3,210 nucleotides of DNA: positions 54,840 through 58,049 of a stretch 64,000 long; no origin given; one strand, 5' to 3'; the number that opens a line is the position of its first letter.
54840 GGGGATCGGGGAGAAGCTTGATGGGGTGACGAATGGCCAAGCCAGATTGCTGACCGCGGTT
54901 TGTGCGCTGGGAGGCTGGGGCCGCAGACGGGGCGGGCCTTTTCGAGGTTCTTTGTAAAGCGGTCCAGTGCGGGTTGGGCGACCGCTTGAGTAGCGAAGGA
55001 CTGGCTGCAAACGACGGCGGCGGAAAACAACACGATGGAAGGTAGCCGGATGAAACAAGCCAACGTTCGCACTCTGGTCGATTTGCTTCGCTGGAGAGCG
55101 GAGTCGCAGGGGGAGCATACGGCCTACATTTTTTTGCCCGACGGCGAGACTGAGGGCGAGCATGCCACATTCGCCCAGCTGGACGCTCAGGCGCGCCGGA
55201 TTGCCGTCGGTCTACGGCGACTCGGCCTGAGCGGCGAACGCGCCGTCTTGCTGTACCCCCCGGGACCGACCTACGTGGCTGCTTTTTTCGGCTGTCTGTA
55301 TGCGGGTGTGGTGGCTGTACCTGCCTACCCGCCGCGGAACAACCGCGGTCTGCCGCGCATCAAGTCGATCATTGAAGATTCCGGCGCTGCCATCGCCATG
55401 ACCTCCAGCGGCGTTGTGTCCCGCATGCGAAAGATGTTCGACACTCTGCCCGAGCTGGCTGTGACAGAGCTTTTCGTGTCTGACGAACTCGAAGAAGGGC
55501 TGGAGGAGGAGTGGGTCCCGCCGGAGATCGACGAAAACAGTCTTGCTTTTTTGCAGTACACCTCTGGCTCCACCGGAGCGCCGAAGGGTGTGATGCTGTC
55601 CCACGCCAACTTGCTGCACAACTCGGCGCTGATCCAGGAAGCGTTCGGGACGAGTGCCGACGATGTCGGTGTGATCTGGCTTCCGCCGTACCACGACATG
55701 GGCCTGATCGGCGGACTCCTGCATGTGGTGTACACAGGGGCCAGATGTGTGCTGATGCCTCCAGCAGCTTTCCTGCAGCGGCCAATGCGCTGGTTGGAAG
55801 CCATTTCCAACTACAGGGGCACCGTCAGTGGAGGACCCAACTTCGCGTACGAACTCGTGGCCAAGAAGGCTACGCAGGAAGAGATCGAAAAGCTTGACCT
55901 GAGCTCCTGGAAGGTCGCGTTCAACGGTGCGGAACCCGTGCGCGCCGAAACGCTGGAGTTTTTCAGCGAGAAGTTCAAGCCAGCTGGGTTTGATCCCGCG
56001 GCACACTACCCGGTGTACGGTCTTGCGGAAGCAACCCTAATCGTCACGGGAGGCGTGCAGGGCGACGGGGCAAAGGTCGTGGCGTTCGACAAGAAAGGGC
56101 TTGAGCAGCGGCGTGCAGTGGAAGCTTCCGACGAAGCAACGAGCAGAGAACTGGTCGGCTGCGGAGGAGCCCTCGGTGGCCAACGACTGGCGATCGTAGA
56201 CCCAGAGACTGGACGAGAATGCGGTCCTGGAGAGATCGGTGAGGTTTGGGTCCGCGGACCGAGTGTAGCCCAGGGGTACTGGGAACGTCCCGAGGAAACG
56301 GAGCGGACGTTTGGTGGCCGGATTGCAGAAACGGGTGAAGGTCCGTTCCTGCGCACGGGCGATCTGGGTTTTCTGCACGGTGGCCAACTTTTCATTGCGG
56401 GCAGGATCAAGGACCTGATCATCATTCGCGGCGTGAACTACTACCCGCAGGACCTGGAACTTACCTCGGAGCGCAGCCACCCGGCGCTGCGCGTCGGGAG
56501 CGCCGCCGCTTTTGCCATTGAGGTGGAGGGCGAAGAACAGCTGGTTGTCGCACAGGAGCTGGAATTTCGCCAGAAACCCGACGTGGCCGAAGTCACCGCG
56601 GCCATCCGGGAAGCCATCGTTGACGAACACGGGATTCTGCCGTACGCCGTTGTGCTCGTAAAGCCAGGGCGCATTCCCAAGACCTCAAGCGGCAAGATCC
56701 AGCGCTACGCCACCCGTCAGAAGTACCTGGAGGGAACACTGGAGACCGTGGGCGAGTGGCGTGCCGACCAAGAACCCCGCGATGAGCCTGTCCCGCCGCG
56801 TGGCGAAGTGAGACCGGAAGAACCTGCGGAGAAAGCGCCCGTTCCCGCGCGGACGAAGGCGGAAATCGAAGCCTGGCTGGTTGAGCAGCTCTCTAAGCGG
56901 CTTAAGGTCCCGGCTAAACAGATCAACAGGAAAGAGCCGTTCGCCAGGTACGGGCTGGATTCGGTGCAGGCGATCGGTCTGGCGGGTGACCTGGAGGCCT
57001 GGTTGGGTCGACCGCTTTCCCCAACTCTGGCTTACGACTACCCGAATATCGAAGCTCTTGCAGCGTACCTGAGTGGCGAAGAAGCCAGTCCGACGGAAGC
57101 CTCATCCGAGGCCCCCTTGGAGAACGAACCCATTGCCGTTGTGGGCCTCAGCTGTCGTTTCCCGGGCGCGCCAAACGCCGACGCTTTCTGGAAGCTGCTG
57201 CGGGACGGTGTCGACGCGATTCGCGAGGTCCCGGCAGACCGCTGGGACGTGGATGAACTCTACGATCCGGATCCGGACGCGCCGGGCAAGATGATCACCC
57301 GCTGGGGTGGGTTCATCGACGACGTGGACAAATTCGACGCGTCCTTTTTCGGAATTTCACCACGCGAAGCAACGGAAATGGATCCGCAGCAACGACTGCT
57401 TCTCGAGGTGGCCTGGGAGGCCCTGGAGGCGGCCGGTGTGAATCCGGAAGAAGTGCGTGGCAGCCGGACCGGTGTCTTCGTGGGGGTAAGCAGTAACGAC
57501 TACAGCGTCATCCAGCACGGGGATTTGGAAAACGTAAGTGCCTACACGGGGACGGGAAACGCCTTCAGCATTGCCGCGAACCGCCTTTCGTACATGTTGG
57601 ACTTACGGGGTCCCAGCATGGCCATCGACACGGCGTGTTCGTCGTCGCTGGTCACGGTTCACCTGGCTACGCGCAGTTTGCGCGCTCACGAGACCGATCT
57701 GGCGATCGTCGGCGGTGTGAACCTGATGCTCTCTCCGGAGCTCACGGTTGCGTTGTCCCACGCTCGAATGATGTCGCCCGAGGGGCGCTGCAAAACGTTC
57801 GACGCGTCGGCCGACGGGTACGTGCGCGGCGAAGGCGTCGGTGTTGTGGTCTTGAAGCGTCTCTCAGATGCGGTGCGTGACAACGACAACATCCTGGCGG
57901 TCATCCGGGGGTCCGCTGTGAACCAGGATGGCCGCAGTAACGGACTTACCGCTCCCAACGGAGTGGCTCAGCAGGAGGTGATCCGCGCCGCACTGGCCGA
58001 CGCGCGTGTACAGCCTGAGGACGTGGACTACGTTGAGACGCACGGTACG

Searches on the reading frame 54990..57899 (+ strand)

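Call 16: search_protein_families(library=pfam, proteins=[window:54990-57899:+], max_evalue=0.001)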
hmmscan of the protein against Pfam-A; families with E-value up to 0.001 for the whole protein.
window:54990-57899:+ (970 aa): 6 families
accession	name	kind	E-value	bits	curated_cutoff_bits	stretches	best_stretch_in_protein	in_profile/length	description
PF00109.32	ketoacyl-synt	-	4.1e-105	351.4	20.8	1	713-961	2-252/252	Beta-ketoacyl synthase, N-terminal domain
PF00501.34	AMP-binding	-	1e-78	265.2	29.9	1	34-431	2-384/384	AMP-binding enzyme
PF00550.31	PP-binding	-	2.6e-13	50.5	20.8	1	629-694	2-67/67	Phosphopantetheine attachment site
PF23024.1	AMP-dom_DIP2-like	-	6.5e-13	49.1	27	1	475-586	2-107/110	Disco-interacting protein 2-like, AMP domain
PF00108.29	Thiolase_N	-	5.7e-06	26.3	26.4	1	862-914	62-116/260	Thiolase, N-terminal domain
PF24919.1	Mug62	-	1.4e-05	25.2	27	1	484-586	33-149/164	Meiotically up-regulated gene 62 protein-like domain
